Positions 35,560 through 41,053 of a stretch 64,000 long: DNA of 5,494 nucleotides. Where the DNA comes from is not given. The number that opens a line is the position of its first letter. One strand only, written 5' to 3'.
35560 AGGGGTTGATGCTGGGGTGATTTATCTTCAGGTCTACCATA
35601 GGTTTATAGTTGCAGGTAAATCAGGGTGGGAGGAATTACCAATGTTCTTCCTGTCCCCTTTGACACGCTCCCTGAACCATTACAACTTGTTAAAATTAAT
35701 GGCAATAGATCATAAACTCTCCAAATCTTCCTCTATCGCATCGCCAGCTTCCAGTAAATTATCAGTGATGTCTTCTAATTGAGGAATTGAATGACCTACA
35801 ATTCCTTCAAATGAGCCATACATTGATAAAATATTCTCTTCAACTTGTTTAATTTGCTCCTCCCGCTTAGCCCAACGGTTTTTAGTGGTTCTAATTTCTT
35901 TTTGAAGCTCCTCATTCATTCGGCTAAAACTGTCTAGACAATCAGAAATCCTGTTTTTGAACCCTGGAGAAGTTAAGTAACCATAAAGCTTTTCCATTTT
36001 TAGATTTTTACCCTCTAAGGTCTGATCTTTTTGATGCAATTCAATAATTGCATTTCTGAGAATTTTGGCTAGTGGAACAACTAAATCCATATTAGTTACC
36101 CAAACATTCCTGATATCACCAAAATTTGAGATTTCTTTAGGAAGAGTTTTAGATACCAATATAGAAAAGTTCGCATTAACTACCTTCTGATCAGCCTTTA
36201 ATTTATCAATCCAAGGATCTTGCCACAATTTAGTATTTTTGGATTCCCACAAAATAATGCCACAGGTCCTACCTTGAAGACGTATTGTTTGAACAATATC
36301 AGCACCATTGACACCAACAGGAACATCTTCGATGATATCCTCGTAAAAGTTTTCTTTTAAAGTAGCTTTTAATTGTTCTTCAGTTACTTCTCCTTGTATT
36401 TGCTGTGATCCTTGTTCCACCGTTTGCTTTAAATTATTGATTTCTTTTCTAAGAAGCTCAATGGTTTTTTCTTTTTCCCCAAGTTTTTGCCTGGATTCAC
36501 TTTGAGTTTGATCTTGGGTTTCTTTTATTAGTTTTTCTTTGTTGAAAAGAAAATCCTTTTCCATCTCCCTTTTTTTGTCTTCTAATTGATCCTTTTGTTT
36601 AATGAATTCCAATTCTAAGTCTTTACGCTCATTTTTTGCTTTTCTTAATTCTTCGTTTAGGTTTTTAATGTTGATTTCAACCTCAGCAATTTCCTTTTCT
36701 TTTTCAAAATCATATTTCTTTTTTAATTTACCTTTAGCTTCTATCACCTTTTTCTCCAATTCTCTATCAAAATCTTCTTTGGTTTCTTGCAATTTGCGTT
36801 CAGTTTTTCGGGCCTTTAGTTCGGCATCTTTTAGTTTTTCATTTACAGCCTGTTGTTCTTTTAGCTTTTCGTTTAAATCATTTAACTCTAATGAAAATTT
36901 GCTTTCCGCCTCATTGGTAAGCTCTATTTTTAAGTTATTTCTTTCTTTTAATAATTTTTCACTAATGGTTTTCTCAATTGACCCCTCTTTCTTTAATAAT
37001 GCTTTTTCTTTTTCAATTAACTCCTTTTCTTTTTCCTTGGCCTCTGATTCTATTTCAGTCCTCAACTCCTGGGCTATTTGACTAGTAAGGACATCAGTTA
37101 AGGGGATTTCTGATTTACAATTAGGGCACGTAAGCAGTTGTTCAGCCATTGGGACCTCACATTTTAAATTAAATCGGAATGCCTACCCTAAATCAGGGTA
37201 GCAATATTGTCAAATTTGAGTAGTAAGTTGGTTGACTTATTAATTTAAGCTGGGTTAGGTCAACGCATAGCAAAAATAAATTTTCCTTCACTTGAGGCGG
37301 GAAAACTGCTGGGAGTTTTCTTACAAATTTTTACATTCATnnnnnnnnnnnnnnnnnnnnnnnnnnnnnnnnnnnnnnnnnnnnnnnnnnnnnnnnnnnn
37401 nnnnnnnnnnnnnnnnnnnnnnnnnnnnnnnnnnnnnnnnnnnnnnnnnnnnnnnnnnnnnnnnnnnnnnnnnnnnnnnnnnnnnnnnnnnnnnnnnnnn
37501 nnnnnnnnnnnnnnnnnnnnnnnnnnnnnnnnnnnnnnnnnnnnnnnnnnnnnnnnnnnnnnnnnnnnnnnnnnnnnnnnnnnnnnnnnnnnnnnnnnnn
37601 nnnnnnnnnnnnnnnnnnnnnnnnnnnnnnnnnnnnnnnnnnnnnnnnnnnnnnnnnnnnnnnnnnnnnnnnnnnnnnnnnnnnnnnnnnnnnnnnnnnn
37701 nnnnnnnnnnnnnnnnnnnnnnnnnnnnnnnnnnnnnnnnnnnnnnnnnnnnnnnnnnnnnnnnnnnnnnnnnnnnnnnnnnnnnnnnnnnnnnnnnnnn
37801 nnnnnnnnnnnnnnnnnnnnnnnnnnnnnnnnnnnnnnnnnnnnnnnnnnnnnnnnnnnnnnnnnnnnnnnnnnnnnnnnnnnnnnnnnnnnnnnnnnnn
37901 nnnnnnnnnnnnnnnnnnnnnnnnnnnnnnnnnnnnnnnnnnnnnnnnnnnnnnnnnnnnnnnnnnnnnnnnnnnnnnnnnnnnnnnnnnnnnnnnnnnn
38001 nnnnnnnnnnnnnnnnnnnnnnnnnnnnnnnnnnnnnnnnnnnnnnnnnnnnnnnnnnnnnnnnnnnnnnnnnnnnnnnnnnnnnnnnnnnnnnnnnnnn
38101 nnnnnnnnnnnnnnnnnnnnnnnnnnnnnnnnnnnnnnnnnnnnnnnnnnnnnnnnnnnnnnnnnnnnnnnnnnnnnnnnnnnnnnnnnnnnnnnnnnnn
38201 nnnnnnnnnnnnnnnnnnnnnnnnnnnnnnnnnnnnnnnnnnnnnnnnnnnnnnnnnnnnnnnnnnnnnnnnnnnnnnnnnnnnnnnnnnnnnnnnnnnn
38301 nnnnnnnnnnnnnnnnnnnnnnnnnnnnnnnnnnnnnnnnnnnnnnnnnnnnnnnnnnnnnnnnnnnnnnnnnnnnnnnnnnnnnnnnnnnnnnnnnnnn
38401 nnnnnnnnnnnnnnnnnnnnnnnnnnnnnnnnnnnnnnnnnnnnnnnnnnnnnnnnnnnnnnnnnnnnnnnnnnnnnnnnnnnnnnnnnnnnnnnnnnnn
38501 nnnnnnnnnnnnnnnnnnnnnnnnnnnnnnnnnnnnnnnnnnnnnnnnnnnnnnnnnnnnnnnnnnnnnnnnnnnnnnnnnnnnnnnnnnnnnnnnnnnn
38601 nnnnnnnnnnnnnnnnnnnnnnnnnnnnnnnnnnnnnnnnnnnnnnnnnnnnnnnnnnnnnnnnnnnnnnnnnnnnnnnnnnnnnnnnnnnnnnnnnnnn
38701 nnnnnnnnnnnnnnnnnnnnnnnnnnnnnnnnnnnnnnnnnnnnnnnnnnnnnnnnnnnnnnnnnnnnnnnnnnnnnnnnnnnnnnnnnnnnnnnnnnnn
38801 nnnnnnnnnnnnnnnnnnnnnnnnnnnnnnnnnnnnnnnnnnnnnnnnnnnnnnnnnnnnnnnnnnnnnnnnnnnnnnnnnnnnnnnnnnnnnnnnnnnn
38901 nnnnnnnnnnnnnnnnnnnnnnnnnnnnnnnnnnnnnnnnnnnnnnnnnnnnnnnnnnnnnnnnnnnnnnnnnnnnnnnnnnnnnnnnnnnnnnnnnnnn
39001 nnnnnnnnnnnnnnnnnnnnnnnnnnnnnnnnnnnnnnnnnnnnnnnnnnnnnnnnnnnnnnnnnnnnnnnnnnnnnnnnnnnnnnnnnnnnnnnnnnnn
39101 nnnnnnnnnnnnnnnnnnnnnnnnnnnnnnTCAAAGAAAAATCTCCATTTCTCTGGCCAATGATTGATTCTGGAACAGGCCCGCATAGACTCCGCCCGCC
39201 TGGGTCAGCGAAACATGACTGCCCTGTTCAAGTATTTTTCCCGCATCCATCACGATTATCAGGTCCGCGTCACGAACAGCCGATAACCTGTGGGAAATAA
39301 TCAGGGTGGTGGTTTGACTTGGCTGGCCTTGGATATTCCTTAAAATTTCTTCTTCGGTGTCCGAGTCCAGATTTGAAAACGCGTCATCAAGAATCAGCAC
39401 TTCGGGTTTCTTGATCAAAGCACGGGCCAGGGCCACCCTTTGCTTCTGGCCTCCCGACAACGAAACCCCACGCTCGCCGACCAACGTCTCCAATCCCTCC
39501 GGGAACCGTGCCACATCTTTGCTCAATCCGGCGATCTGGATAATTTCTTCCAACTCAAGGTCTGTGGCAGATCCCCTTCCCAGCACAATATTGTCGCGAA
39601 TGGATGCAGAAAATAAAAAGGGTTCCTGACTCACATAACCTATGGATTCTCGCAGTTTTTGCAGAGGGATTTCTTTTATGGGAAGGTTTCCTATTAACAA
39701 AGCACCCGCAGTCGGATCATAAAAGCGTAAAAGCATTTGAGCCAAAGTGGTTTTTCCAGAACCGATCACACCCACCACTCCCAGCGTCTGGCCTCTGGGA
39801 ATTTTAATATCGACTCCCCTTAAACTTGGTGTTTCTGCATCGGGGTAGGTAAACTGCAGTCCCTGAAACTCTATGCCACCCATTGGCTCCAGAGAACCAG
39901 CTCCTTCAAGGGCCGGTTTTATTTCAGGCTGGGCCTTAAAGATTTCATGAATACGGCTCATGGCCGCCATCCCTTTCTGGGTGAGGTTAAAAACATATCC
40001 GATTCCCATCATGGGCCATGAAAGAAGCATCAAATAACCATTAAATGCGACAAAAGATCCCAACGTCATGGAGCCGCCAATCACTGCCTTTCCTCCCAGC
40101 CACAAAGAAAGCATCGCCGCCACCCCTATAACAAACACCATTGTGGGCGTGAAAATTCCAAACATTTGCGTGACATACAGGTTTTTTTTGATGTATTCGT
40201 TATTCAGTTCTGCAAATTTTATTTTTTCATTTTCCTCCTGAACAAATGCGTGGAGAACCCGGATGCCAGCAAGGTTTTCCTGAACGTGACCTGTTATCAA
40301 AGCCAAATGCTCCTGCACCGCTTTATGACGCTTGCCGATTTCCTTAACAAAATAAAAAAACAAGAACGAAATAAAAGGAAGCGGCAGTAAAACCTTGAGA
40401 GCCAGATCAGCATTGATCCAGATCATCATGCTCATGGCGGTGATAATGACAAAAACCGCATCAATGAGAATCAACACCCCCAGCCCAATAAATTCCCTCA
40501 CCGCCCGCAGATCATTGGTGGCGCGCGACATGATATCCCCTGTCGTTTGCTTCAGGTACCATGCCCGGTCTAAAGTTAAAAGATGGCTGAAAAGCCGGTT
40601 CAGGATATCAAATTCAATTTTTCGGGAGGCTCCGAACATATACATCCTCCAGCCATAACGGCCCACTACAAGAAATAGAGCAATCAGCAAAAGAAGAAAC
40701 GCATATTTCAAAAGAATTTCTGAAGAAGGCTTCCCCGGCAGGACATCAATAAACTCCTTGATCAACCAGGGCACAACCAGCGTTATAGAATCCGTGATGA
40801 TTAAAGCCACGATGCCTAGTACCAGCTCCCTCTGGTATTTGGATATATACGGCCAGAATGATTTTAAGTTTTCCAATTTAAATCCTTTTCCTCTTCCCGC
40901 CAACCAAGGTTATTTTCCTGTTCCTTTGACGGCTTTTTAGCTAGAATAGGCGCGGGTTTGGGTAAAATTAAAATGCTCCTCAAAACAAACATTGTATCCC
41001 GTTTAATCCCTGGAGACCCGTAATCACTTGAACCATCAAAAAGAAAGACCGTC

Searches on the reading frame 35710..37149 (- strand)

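Call 59: search_protein_families(library=pfam, proteins=[window:35710-37149:-], max_evalue=0.001)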
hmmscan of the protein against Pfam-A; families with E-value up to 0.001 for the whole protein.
window:35710-37149:- (479 aa): 1 family
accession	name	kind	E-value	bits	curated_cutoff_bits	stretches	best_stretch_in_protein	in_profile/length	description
PF09903.14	DUF2130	-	5.8e-54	183.5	26.7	1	221-456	3-245/255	Uncharacterized protein conserved in bacteria (DUF2130)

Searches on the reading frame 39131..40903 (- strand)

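Call 59: search_protein_families(library=pfam, proteins=[window:39131-40903:-], max_evalue=0.001)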
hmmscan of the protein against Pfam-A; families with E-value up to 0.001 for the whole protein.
window:39131-40903:- (590 aa): 3 families
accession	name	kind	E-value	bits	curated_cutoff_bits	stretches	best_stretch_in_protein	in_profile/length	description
PF00664.28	ABC_membrane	-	1.4e-46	159.8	28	1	27-298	1-274/274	ABC transporter transmembrane region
PF00005.33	ABC_tran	-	1.4e-29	103.9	25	1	361-509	1-136/137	ABC transporter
PF02463.25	SMC_N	-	6.8e-05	22.8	40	1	438-551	135-210/220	RecF/RecN/SMC N terminal domain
